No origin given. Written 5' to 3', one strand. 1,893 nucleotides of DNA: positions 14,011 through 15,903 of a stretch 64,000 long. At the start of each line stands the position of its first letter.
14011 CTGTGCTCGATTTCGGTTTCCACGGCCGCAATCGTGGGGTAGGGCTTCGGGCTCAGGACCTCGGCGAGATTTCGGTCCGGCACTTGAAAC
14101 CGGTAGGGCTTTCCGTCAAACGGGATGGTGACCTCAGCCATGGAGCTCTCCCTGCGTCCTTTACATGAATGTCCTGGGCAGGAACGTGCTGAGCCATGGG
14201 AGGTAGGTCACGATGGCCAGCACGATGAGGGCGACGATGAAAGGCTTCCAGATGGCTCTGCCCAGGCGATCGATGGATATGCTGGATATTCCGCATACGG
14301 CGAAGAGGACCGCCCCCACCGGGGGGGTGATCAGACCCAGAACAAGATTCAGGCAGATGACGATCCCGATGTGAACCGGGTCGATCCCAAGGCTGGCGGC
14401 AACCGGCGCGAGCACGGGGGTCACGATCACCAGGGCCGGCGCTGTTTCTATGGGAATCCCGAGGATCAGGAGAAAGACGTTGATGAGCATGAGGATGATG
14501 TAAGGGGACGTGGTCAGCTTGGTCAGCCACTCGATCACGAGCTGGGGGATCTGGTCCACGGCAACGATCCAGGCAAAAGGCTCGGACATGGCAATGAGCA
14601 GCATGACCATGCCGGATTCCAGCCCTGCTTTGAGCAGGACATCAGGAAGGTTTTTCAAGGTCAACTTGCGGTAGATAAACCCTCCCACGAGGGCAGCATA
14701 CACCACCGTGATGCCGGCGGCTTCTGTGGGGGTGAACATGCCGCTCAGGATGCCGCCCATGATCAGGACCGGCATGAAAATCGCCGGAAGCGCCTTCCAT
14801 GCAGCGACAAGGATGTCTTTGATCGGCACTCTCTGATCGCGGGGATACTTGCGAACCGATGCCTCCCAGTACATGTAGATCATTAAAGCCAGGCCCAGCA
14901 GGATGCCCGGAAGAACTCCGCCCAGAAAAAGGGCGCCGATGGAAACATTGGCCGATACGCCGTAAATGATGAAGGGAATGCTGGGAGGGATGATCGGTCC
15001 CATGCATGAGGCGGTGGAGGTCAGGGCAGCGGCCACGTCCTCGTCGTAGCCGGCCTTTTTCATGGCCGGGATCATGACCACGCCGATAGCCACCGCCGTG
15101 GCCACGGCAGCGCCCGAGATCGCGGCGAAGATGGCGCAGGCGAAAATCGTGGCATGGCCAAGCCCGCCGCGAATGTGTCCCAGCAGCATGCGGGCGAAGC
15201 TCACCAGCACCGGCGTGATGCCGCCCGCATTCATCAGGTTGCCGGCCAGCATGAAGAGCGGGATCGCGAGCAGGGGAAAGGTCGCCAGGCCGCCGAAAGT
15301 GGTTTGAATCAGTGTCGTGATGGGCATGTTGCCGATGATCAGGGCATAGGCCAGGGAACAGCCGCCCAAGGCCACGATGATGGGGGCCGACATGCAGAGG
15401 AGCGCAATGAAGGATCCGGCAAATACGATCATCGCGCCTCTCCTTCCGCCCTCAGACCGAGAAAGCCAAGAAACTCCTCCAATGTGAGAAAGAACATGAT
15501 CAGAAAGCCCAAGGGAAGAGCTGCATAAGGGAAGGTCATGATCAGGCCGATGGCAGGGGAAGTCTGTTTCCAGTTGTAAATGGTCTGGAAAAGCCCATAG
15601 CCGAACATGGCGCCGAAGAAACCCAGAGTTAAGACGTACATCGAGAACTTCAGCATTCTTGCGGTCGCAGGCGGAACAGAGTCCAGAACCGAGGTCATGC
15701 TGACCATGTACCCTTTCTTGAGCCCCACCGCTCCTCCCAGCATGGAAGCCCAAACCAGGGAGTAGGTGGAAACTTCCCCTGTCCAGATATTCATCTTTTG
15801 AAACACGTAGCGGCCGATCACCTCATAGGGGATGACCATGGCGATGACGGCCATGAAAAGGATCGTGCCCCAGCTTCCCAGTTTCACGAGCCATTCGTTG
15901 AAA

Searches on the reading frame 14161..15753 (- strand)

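Call 19: search_protein_families(library=pfam, proteins=[window:14161-15753:-], max_evalue=0.0001)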
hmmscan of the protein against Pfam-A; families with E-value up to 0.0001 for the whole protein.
window:14161-15753:- (530 aa): 2 families
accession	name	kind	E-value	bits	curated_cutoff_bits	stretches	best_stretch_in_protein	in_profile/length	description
PF06808.19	DctM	-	5.4e-115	385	23.8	1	113-521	2-413/413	Tripartite ATP-independent periplasmic transporter, DctM component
PF03606.21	DcuC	-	3.4e-05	23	23.1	1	201-517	122-457/461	C4-dicarboxylate anaerobic carrier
